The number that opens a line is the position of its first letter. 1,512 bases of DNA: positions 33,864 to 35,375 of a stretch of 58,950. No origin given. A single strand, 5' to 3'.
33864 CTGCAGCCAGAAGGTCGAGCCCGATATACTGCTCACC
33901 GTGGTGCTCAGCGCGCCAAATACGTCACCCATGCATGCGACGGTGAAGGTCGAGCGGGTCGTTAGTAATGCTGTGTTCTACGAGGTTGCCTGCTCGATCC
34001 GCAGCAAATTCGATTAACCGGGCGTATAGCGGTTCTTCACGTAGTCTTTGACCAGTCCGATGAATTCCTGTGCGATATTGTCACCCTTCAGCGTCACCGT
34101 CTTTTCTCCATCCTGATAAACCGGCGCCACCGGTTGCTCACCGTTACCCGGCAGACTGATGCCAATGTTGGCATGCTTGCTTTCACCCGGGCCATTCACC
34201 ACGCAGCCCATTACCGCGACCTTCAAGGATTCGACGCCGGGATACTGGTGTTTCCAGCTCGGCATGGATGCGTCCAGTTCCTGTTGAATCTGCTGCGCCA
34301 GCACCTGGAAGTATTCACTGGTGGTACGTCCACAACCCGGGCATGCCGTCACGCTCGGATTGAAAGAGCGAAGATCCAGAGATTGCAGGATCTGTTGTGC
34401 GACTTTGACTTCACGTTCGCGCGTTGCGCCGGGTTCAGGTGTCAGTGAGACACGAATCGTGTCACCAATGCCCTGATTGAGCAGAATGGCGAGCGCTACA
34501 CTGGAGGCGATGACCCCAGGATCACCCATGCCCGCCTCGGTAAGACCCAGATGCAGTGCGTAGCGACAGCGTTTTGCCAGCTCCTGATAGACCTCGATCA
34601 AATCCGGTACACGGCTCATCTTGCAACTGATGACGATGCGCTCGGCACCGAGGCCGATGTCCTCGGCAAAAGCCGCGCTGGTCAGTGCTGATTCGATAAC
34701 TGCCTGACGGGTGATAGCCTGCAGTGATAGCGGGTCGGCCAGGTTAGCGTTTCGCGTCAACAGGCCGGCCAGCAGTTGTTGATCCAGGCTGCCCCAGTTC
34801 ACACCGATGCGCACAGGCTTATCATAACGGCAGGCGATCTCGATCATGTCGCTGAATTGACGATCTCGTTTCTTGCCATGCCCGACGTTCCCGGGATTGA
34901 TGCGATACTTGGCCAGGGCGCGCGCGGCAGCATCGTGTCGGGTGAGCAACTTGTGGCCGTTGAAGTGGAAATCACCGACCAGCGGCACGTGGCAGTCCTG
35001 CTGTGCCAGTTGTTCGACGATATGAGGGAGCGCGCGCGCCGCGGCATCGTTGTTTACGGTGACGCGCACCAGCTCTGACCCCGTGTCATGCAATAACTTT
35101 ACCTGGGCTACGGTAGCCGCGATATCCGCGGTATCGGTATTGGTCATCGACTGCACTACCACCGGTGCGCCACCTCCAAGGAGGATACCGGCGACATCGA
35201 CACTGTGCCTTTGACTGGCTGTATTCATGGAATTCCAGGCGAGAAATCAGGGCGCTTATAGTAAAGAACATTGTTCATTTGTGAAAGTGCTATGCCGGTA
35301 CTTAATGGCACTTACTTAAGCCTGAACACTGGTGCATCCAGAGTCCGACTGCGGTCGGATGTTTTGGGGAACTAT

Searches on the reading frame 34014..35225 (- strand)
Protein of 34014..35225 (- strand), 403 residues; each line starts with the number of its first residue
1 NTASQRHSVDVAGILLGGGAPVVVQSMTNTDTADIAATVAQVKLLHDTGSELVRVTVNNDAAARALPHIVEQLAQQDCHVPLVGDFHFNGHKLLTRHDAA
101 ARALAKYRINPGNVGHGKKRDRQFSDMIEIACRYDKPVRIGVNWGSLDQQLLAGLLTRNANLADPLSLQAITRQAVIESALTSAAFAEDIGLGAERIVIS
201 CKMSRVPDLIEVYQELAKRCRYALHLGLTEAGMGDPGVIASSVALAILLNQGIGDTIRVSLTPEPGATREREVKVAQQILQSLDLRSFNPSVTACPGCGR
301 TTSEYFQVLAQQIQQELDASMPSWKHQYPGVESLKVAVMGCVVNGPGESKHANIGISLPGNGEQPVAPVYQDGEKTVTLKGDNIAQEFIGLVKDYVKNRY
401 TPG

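Call 86: search_protein_families(library=pfam, proteins=[window:34014-35225:-], max_evalue=0.00001)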
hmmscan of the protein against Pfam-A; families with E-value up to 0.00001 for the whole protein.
window:34014-35225:- (403 aa): 1 family
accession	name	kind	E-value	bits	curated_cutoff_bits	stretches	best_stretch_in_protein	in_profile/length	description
PF04551.19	GcpE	-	1.8e-114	382.8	32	1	8-393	3-342/343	GcpE protein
